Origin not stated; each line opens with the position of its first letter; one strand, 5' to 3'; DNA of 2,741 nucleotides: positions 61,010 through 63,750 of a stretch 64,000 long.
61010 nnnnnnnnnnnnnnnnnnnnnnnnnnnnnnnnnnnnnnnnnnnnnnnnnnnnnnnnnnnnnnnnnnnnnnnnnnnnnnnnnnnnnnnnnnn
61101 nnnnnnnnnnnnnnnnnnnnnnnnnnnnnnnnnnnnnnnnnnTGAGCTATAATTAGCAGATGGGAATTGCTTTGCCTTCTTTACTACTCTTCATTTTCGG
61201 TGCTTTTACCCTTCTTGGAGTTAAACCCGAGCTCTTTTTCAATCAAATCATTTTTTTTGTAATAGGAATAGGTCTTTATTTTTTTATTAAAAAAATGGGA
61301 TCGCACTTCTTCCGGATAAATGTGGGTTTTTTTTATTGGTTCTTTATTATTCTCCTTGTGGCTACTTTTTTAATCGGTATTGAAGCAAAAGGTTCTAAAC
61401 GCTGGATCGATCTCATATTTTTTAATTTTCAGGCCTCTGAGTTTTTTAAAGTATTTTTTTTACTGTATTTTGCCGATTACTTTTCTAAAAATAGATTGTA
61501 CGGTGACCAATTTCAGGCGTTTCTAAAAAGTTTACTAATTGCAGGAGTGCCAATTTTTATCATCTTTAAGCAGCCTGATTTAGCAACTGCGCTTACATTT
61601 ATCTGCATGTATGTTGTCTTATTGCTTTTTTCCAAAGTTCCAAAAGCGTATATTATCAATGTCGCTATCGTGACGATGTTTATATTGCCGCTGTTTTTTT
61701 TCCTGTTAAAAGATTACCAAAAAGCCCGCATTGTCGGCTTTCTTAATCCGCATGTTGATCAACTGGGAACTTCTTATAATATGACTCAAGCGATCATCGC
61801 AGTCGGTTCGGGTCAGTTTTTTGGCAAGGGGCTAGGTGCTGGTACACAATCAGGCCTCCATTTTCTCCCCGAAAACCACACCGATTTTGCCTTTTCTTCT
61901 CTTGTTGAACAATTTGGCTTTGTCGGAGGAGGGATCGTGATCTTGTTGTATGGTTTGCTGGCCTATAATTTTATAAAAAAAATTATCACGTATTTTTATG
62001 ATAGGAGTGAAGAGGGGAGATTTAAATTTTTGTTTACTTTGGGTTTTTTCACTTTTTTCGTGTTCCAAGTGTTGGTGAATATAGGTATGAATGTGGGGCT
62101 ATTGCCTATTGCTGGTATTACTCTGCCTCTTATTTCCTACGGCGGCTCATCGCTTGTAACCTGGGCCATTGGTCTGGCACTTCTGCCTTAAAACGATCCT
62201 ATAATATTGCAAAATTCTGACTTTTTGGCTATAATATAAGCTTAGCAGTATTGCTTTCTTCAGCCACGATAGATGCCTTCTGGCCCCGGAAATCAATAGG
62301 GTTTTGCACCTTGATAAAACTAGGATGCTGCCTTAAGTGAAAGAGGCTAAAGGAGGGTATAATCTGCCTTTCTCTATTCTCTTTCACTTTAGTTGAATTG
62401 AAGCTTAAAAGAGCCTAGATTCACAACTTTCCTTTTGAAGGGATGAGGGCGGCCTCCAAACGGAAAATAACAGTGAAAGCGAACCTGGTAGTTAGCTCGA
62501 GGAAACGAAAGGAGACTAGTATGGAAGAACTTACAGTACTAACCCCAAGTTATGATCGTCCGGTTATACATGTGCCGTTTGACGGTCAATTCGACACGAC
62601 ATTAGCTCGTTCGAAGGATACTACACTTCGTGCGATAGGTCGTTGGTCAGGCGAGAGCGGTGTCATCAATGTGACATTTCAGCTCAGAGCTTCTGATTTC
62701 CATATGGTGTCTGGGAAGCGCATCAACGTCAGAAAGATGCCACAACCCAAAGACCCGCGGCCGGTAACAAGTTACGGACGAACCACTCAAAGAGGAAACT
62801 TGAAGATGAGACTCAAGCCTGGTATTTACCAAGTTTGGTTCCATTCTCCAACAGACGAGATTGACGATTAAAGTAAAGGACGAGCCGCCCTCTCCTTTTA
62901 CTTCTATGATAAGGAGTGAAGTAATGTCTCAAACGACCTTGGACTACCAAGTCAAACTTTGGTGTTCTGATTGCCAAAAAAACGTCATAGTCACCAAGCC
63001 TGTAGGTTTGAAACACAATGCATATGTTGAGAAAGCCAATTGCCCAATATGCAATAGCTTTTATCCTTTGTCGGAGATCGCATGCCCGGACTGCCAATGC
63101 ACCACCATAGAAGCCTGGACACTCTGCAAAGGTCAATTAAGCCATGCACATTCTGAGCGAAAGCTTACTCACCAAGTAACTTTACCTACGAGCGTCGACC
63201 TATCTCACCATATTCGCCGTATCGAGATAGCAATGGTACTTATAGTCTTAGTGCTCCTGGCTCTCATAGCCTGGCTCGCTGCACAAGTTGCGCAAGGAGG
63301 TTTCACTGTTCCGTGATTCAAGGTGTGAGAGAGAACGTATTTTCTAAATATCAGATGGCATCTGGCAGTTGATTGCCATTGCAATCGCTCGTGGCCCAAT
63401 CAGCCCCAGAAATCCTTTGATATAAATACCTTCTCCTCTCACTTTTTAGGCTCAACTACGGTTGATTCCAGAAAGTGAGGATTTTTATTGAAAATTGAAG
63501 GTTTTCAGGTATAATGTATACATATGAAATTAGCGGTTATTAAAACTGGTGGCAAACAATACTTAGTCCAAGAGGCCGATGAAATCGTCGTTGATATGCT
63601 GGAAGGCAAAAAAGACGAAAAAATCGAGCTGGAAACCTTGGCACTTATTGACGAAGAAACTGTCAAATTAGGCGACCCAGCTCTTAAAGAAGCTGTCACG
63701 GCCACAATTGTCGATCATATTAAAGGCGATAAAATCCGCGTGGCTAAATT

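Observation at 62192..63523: Orphan two-gene cassette between rodA and rplU whose translation signals differ from the rest of the window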

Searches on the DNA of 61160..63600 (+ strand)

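Call 21: search_rna_families(source=window, start=62100, end=63600, threshold=evalue, max_evalue=10)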
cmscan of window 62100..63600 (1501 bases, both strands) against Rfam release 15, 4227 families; matches with E-value up to 10: 3.
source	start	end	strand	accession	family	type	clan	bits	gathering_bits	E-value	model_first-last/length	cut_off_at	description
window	63309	63460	+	RF00908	MIR529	Gene; miRNA;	-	18.6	75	0.41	1-131/131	no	MIR529 microRNA precursor family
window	62645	62730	-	RF01127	sR42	Gene; snRNA; snoRNA; CD-box;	-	16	38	0.59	1-63/63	no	Small nucleolar RNA sR42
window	62332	62392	+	RF04079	MIR161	Gene; miRNA;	-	15.1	90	9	17-123/136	no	MIR161 microRNA precursor family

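Call 73: search_rna_families(sources=[L003, L079, L073, L063, L093, L002], threshold=gathering)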
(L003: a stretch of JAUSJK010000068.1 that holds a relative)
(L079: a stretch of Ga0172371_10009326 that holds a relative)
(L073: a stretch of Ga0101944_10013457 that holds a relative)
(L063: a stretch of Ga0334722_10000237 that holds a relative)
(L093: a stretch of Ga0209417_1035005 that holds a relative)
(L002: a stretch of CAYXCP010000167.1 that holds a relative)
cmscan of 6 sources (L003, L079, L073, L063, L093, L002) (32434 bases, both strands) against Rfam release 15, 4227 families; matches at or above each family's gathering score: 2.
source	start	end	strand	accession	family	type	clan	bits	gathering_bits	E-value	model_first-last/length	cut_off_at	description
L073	5437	5509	+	RF00005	tRNA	Gene; tRNA;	CL00001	70.9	29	9.1e-14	1-71/71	no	tRNA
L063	7249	7322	+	RF00005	tRNA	Gene; tRNA;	CL00001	70.6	29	1.1e-13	1-71/71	no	tRNA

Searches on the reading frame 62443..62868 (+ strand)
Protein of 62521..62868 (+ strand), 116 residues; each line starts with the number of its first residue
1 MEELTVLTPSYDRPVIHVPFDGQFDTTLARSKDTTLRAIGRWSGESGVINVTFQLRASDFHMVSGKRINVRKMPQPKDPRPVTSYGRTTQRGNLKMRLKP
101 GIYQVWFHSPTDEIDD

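Call 6: search_protein_families(library=pfam, proteins=[window:62521-62868:+, window:62443-62868:+], max_evalue=1)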
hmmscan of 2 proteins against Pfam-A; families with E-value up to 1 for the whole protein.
window:62521-62868:+ (116 aa): 0 families

window:62443-62868:+ (142 aa): 0 families

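Call 7: search_protein_families(library=phrogs, proteins=[window:62521-62868:+], max_evalue=1)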
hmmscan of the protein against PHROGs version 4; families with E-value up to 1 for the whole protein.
window:62521-62868:+ (116 aa): 1 family
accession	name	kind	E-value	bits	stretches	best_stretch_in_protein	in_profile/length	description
phrog_5643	-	unknown function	0.24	12.2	1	10-50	24-64/79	-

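Call 8: search_protein_families(library=padloc, proteins=[window:62521-62868:+], max_evalue=1)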
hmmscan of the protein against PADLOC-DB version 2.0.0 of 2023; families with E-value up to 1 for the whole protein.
window:62521-62868:+ (116 aa): 0 families

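Call 9: find_homologous_proteins(query=window:62521-62868:+, max_evalue=0.01)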
Query window:62521-62868:+ (116 aa): 1 proteins with E <= 0.01 among 2 candidates.
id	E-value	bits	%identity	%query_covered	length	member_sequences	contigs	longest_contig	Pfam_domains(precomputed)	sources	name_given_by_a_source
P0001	2.8e-73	261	100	100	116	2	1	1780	-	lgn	-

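Call 11: find_encoding_contigs(protein=P0001, flank=10000, max_places=10)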
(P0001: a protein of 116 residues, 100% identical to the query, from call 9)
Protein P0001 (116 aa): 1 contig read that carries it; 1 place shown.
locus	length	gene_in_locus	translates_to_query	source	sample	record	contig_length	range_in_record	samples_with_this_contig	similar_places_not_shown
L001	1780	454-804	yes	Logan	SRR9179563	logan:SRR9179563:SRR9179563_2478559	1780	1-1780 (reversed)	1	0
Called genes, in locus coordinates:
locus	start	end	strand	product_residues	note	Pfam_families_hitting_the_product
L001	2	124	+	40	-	?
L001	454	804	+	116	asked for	-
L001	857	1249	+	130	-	-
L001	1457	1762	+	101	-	PF00829:Ribosomal_L21p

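Call 28: predict_structure(protein=window:62521-62868:+)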
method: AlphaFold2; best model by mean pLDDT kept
length: 116 residues; sequences in the alignment: 1
mean_pLDDT: 74.3   pTM: 0.64
mean pLDDT of the five models: 74.3, 51.9, 50.4, 49.8, 46.5
residues with pLDDT >= 90: 0; 70-90: 86; 50-70: 25; < 50: 5
segments of 3 or more residues with pLDDT < 50: 112-116
pLDDT, mean of each block of 10 residues (from residue 1): 76 80 81 80 74 73 68 75 73 80 75 43
secondary structure, 60 per line:
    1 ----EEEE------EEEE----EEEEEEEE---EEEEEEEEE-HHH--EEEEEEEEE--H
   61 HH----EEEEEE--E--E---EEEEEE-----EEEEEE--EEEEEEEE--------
elements in order: E5-8 E15-18 E23-30 E34-42 E49-57 E67-72 E82-87 E93-98 E101-108

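Call 31: fold_search(model_id=the predicted structure, library=pdb)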
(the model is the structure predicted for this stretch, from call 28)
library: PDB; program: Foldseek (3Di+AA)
matches with E <= 10: 1145; with E <= 0.001: 0
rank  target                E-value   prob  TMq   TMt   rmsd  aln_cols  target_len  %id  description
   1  5xfm_A                6.0e-03  0.95  0.26  0.07  13.2        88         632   14  Crystal structure of beta-arabinopyranosidase (released 2018-02-28)
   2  5xfm_B                7.4e-03  0.91  0.26  0.06  13.6        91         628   12  Crystal structure of beta-arabinopyranosidase (released 2018-02-28)
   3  4x3g_B                8.3e-03  1.00  0.49  0.34   4.6       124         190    9  Crystal structure of SIAH1 SINA domain in complex with a USP19 peptide (released 2014-12-31)
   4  5xfm_D                1.1e-02  0.91  0.27  0.07  13.2        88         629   14  Crystal structure of beta-arabinopyranosidase (released 2018-02-28)
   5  4c47_A                1.5e-02  1.00  0.51  0.34   4.9       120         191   12  Salmonella enterica trimeric lipoprotein SadB (released 2014-01-08)
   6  4i7b_A                1.5e-02  1.00  0.47  0.33   4.7       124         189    9  Siah1 bound to synthetic peptide (ACE)KLRPV(ABA)MVRPTVR (released 2013-08-14)
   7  8k42_H                1.5e-02  0.66  0.26  0.14  11.6       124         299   11  Structure of full Banna virus (released 2024-03-27)
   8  4ca1_A                2.5e-02  1.00  0.50  0.34   4.5       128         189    9  Crystal structure of Siah1 at 1.58 A resolution. (released 2013-10-16)
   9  4lb8                  3.4e-02  0.91  0.40  0.21   8.3       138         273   13  Crystal structure of a DUF4848 family protein (BT3222) from Bacteroides thetaiotaomicron VPI-5482 at 2.49 A resolution (released 2013-07-10)
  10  5o81_A                3.9e-02  0.28  0.21  0.08  15.3       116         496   16  Crystal Structure of R67A/E173A Mutant of alpha-L-arabinofuranosidase Ara51 from Clostridium thermocellum (released 2018-06-27)
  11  9a0y_MODEL_1_B        4.1e-02  0.98  0.47  0.40   5.5       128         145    7  USP7 TRAF domain in complex with DNA polymerase iota peptide 573-584 (released 2021-02-12)
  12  5e1q_B                4.1e-02  0.80  0.28  0.07  13.7       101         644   14  Mutant (D415G) GH97 alpha-galactosidase in complex with Gal-Lac (released 2016-10-05)
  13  3a24_A                4.1e-02  0.72  0.28  0.07  12.8        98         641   11  Crystal structure of BT1871 retaining glycosidase (released 2009-10-06)
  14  6z9c                  4.6e-02  0.63  0.32  0.17  10.9        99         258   12  Structure of human POLDIP2, a multifaceted adaptor protein in metabolism and genome stability (released 2020-06-17)
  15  9ll2_A                5.4e-02  0.91  0.36  0.38   8.9        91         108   11  Crystal structure of the Helicobacter pylori copper resistance determinant CrdA in the apo form (released 2025-11-19)
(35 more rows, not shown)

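Call 32: search_protein_representatives(protein=window:62521-62868:+)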
Query: 116 residues. Proteins with E-value up to 0.001 (for the whole library): 3; up to 1e-10: 1; up to 1e-30: 1. The best 3 are listed.
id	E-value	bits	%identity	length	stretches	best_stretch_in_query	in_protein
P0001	8.8e-74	261.1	100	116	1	1-116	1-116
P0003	6.4e-06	42.3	49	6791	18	5-33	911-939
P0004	4.1e-04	36.5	25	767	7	12-50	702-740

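Call 36: search_protein_families(library=ncbifam, proteins=[window:62521-62868:+], max_evalue=1)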
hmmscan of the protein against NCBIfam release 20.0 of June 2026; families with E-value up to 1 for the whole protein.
window:62521-62868:+ (116 aa): 0 families

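Call 38: search_dna_similar(query=window:62521-62868:+, collection=phages, mode=protein, max_evalue=1)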
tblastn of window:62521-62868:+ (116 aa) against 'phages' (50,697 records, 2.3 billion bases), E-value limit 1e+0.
No match.

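Call 42: fold_search(model_id=the predicted structure, library=viral)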
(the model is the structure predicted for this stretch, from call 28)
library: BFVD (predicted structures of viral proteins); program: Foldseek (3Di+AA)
matches with E <= 10: 921; with E <= 0.001: 0
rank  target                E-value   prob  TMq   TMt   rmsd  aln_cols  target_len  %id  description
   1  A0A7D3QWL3            1.9e-03  1.00  0.59  0.53   4.2       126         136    8  Uncharacterized protein [Fadolivirus FV1/VV64]
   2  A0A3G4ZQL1            1.2e-02  1.00  0.54  0.27   4.9       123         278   10  E3 ubiquitin-protein ligase Siah2 [Terrestrivirus sp.]
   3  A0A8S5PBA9            2.7e-02  0.75  0.31  0.09  12.1       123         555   10  S-layer associated multidomain endoglucanase 16 carbohydrate binding module-2.9A [Siphoviridae sp. ctYtb10]
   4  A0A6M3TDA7            3.0e-02  0.30  0.21  0.11  16.4       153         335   10  (no name in the UniProt tables at hand)
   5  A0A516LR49            3.1e-02  0.35  0.24  0.06  13.7       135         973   12  (no name in the UniProt tables at hand)
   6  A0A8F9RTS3            3.5e-02  0.96  0.42  0.20  10.5       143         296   11  Tumor necrosis factor receptor associated factor [Spotted knifejaw iridovirus]
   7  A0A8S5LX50            3.5e-02  0.47  0.29  0.15  14.7       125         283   15  Uncharacterized protein [Siphoviridae sp. ct3pR10]
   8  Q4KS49                3.8e-02  0.96  0.46  0.30   5.9       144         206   13  Tumor necrosis factor type 2 receptor associated protein [orange spotted grouper iridovirus]
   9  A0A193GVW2            3.8e-02  0.54  0.30  0.23  10.5       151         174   13  Deoxyuridine triphosphatase [Human herpesvirus 1]
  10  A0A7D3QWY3            4.3e-02  0.98  0.50  0.24   5.3       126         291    6  TRAF-like protein [Fadolivirus FV1/VV64]
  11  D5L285                5.8e-02  0.44  0.29  0.12  11.6       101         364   13  Uncharacterized protein [uncultured virus]
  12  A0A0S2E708            6.4e-02  0.47  0.22  0.08   9.3       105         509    8  Uncharacterized protein [White spot syndrome virus]
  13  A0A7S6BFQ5            6.8e-02  0.69  0.34  0.14   8.8       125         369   14  Uncharacterized protein [Arthrobacter phage Jinkies]
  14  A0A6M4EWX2            7.5e-02  0.60  0.35  0.20   7.4       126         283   16  Collagen-like protein [Guarani virus]
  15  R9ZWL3                7.9e-02  0.44  0.27  0.20  15.0       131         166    8  Cupin domain containing protein [Cellulophaga phage phi17:2]
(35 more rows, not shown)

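Call 58: search_solved_structures(query=window:62521-62868:+, max_evalue=10)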
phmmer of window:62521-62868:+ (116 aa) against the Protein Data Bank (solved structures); distinct sequences matched with E-value up to 10: 0.

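Call 62: find_related_loci(query=window:62521-62868:+, collection=viral_contigs, flank=5000)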
Query window:62521-62868:+ (116 aa) in viral_contigs; peptide patterns used: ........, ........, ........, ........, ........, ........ (x = any residue, [..] = any of these).
8 stretches matched a pattern, but none encodes a relative of the query by tblastn (E <= 1e-3).

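Call 70: search_dna_similar(query=window:62521-62868:+, collection=plasmids, mode=protein, max_evalue=0.1)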
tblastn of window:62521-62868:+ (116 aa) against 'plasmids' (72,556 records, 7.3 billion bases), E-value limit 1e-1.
No match.
